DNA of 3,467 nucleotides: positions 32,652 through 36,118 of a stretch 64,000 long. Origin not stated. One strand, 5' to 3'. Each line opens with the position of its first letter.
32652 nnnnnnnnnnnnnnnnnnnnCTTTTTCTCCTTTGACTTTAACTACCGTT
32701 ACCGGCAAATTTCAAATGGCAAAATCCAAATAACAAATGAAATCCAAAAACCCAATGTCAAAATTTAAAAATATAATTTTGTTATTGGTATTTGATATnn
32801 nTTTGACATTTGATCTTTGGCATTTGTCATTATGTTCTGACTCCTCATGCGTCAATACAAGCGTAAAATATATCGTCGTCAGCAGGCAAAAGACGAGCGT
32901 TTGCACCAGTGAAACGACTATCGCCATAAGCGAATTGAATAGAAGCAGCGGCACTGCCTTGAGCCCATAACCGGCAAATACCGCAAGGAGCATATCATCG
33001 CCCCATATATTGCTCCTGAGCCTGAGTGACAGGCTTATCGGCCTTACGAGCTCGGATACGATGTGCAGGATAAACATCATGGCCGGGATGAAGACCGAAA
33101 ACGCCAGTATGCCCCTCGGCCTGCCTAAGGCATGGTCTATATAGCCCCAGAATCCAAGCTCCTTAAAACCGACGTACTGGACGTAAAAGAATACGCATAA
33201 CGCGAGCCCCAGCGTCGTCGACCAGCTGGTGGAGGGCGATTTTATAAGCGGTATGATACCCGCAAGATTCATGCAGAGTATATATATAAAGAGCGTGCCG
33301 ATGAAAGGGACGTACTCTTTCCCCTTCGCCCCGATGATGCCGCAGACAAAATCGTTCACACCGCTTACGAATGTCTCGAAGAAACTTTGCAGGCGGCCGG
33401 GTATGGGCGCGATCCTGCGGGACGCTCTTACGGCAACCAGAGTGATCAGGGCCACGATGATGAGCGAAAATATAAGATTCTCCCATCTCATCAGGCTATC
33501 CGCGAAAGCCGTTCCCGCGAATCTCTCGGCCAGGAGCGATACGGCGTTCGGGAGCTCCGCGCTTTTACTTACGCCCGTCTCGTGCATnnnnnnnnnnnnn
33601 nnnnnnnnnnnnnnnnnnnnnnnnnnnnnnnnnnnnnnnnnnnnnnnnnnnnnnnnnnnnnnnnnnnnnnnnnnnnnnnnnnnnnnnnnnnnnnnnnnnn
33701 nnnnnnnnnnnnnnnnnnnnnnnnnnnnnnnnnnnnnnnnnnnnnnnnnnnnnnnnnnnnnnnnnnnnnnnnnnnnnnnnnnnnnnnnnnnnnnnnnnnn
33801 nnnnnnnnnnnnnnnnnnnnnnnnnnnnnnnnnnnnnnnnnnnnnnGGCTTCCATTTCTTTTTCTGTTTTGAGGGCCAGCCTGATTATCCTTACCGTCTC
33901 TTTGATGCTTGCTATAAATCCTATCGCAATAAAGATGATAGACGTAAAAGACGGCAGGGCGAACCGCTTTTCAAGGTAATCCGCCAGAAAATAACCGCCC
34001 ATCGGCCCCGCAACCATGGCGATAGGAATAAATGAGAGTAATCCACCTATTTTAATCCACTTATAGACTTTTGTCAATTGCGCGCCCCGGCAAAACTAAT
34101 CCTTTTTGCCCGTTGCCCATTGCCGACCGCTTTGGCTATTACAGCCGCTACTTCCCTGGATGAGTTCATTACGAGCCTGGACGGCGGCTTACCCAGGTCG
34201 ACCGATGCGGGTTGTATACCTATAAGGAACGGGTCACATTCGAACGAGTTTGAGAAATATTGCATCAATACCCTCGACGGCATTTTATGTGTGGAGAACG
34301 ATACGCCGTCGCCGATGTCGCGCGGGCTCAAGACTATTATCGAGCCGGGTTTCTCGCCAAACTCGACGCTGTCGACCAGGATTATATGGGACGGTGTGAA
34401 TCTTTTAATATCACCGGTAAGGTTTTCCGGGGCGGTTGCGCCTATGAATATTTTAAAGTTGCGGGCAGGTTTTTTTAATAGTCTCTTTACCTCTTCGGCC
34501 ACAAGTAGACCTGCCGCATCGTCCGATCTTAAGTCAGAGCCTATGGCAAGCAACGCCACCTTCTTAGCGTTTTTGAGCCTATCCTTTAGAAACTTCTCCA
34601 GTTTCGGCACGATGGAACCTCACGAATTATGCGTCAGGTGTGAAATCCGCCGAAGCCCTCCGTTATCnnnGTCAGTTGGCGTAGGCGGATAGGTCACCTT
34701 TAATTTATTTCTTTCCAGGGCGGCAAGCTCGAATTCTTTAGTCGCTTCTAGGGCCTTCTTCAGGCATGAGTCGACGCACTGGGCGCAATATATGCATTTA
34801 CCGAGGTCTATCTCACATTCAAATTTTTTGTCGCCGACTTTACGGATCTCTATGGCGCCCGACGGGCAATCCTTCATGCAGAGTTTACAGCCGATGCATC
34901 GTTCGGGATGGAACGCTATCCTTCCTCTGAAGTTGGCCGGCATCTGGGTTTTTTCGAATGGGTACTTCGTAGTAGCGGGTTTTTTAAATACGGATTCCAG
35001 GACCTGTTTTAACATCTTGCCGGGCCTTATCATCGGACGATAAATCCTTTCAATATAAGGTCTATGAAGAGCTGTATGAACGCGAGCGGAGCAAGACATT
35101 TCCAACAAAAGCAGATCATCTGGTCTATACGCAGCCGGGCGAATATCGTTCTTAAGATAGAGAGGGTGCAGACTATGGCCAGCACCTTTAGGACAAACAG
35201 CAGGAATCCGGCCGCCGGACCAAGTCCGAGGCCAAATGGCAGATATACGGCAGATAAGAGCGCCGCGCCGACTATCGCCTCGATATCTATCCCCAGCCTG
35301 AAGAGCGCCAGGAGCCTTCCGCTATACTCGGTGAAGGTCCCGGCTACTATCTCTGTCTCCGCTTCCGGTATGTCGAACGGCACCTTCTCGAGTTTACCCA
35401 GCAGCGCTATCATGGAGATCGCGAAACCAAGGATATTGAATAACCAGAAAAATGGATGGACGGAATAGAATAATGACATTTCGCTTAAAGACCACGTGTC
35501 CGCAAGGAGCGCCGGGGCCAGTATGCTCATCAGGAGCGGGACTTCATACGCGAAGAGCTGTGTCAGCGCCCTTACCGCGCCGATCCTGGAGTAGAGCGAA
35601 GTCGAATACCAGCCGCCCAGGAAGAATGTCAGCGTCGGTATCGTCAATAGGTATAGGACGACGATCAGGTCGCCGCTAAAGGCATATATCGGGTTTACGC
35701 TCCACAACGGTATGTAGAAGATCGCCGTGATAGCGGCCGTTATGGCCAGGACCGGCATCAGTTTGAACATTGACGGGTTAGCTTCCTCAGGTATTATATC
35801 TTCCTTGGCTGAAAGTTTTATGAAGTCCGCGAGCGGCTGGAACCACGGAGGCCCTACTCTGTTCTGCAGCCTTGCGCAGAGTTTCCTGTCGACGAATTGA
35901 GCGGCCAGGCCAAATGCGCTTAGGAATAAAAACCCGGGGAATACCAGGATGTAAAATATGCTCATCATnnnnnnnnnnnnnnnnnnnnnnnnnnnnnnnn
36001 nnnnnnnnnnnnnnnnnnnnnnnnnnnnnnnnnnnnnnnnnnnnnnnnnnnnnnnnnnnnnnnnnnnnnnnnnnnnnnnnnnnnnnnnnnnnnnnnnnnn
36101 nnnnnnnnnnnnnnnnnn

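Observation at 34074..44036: Hydrogenase-type complex with intact Ni-binding cysteines but a complex-I-like complement of three antiporter-like subunits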

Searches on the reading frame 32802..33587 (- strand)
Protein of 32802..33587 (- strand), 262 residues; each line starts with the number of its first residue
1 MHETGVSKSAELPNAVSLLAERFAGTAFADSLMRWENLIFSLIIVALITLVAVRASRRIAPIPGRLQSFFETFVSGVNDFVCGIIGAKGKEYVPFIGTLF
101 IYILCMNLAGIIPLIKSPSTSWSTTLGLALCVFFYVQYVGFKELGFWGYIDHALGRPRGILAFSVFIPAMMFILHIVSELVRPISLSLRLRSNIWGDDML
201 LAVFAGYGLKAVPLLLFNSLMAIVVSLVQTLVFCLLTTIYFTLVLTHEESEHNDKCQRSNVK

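Call 6: search_protein_families(library=pfam, proteins=[window:32802-33587:-], max_evalue=0.01)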
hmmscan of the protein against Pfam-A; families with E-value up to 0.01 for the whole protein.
window:32802-33587:- (262 aa): 1 family
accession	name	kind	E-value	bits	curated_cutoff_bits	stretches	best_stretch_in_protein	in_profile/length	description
PF00119.25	ATP-synt_A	-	2e-44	152.5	33.9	1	39-241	2-216/217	ATP synthase A chain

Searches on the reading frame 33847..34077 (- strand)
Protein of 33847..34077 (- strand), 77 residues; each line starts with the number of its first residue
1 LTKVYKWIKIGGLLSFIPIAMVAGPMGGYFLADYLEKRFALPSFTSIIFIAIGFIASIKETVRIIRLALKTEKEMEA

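Call 6: search_protein_families(library=pfam, proteins=[window:33847-34077:-], max_evalue=0.01)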
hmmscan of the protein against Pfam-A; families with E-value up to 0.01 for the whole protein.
window:33847-34077:- (77 aa): 1 family
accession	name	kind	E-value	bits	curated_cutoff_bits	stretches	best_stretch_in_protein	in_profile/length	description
PF09527.15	ATPase_gene1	-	5.5e-06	26.8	26.6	1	13-63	3-53/54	Putative F0F1-ATPase subunit Ca2+/Mg2+ transporter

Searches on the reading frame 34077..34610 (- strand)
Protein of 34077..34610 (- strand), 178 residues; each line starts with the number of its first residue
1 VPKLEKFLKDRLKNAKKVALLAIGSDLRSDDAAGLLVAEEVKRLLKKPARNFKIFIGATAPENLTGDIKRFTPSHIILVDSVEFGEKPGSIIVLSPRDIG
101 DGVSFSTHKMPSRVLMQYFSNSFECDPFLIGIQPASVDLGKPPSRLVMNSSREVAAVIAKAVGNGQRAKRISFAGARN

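Call 6: search_protein_families(library=pfam, proteins=[window:34077-34610:-], max_evalue=0.01)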
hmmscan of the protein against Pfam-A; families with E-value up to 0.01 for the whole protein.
window:34077-34610:- (178 aa): 1 family
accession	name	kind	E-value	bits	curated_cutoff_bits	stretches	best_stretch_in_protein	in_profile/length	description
PF01750.23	HycI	-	1.6e-12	47.8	23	1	37-162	3-124/130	Hydrogenase maturation protease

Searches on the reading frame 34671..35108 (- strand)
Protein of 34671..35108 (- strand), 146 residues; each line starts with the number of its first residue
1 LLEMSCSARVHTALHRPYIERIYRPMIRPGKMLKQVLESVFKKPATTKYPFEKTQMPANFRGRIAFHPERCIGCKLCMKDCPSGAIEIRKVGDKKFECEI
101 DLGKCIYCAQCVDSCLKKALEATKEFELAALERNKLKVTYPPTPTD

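Call 6: search_protein_families(library=pfam, proteins=[window:34671-35108:-], max_evalue=0.01)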
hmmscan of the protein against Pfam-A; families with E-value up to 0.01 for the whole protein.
window:34671-35108:- (146 aa): 12 families
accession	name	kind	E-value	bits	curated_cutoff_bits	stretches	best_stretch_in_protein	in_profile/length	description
PF12838.12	Fer4_7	-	2.3e-10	41.2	27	1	70-119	1-52/52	4Fe-4S dicluster domain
PF00037.32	Fer4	-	3.2e-09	36.7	21.1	1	66-87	3-24/24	4Fe-4S binding domain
PF12837.12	Fer4_6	-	6.1e-08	32.7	25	1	66-86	4-24/24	4Fe-4S binding domain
PF14697.11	Fer4_21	-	6.8e-08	33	35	1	66-87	36-58/59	4Fe-4S dicluster domain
PF13187.11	Fer4_9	-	8.8e-08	32.5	27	1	70-119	1-51/52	4Fe-4S dicluster domain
PF13237.11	Fer4_10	-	1.9e-07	31.3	25.5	1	65-115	3-52/53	4Fe-4S dicluster domain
PF13484.11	Fer4_16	-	1.4e-06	29.5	30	1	70-92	1-24/66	4Fe-4S double cluster binding domain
PF12797.12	Fer4_2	-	3.3e-06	27.1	24.5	1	63-83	2-22/22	4Fe-4S binding domain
PF12800.12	Fer4_4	-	1.1e-05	25.8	24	1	68-84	1-17/17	4Fe-4S binding domain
PF13183.11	Fer4_8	-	1.9e-05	25.5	27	0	69-83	3-17/68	4Fe-4S dicluster domain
PF13534.11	Fer4_17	-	9.8e-05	23.3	22.2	0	70-84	1-15/61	4Fe-4S dicluster domain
PF12798.12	Fer4_3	-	0.0076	17.5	27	0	71-85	1-15/15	4Fe-4S binding domain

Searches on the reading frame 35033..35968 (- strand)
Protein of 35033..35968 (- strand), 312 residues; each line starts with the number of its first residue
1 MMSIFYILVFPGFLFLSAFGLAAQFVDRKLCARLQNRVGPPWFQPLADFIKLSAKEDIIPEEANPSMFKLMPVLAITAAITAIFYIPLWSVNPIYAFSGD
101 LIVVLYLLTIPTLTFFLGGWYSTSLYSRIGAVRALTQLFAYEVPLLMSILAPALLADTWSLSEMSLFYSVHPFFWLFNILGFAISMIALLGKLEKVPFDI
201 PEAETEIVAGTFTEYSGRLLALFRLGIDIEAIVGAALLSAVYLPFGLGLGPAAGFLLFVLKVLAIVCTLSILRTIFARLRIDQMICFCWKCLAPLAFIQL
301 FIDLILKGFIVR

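Call 4: search_protein_families(library=pfam, proteins=[window:35033-35968:-], max_evalue=0.01)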
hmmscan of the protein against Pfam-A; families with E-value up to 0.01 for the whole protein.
window:35033-35968:- (312 aa): 1 family
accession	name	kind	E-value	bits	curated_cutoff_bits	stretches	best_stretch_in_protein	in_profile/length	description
PF00146.26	NADHdh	-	2.5e-74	250.8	27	1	15-302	9-296/298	NADH dehydrogenase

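Call 5: search_protein_families(library=ncbifam, proteins=[window:35033-35968:-], max_evalue=0.01)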
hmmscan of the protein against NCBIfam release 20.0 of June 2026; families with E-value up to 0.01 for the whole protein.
window:35033-35968:- (312 aa): 7 families
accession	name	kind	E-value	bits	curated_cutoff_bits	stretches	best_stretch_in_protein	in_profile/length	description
NF004741.0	PRK06076.1-2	equivalog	5.2e-69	233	305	1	3-307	20-333/337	NADH-quinone oxidoreductase subunit NuoH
NF004743.0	PRK06076.1-4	equivalog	1.5e-41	142.7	494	1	13-301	24-336/433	NADH-quinone oxidoreductase subunit NuoH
NF004740.0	PRK06076.1-1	equivalog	8.5e-41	140.5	399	1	15-302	24-315/325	NADH-quinone oxidoreductase subunit NuoH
NF040610.1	F420_dehyd_FpoH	exception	6.7e-40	137.5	475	1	18-303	25-332/339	F420H2 dehydrogenase subunit FpoH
NF004744.0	PRK06076.1-5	equivalog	1.8e-38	132.6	542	2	21-243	46-277/372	NADH-quinone oxidoreductase subunit NuoH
NF004745.0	PRK06076.1-6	equivalog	1.4e-36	126.5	450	1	24-301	34-327/341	NADH-quinone oxidoreductase subunit NuoH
NF004742.0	PRK06076.1-3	equivalog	1.1e-30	107.1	531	1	35-302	54-343/356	NADH-quinone oxidoreductase subunit NuoH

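Call 80: search_solved_structures(query=window:35033-35968:-, max_evalue=1e-15)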
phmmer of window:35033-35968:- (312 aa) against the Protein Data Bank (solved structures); distinct sequences matched with E-value up to 1e-15: 31.
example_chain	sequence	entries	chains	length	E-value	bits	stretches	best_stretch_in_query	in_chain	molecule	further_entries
6cfw_M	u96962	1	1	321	9.5e-43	150.3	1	12-293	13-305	Mbh13 NADH dehydrogenase subunit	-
4he8_H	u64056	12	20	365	5.7e-34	121.4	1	5-303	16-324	NADH-quinone oxidoreductase subunit 8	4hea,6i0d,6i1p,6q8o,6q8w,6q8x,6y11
6hum_A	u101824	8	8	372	1.1e-31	113.9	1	15-306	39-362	NAD(P)H-quinone oxidoreductase subunit 1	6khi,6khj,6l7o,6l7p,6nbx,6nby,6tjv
6nbq_A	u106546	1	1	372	1.2e-31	113.8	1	15-306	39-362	NdhA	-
8e9g_H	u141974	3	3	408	5e-30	108.5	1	13-305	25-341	NADH-quinone oxidoreductase subunit H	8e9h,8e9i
7nyh_H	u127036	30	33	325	2.9e-29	106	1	16-303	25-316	NADH-quinone oxidoreductase subunit H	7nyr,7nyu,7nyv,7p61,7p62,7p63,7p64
7eu3_A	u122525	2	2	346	9.6e-29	104.3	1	18-301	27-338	NAD(P)H-quinone oxidoreductase subunit 1, chloroplastic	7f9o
5gpn_e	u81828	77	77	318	1.2e-27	100.6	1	24-297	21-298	NADH-ubiquinone oxidoreductase chain 1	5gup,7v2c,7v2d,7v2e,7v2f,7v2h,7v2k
8ud1_1H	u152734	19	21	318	3.6e-27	99.1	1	24-297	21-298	NADH-ubiquinone oxidoreductase chain 1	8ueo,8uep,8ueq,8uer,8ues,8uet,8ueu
7wff_A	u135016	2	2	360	6.3e-27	98.3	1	9-302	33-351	NAD(P)H-quinone oxidoreductase subunit 1, chloroplastic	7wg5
9grx_A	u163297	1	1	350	1.1e-26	97.5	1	17-244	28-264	NAD(P)H-quinone oxidoreductase subunit 1, chloroplastic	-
5xtc_s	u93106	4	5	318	1.7e-25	93.6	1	18-300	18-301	NADH-ubiquinone oxidoreductase chain 1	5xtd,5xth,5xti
9cwt_s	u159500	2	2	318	2e-25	93.4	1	18-300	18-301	NADH-ubiquinone oxidoreductase chain 1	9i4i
9ti4_s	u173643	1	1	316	2.1e-25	93.3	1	18-300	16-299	NADH-ubiquinone oxidoreductase chain 1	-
5lnk_H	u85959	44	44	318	3.1e-25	92.7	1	24-297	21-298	Mitochondrial complex I, ND1 subunit | NADH-ubiquinone oxidoreductase chain 1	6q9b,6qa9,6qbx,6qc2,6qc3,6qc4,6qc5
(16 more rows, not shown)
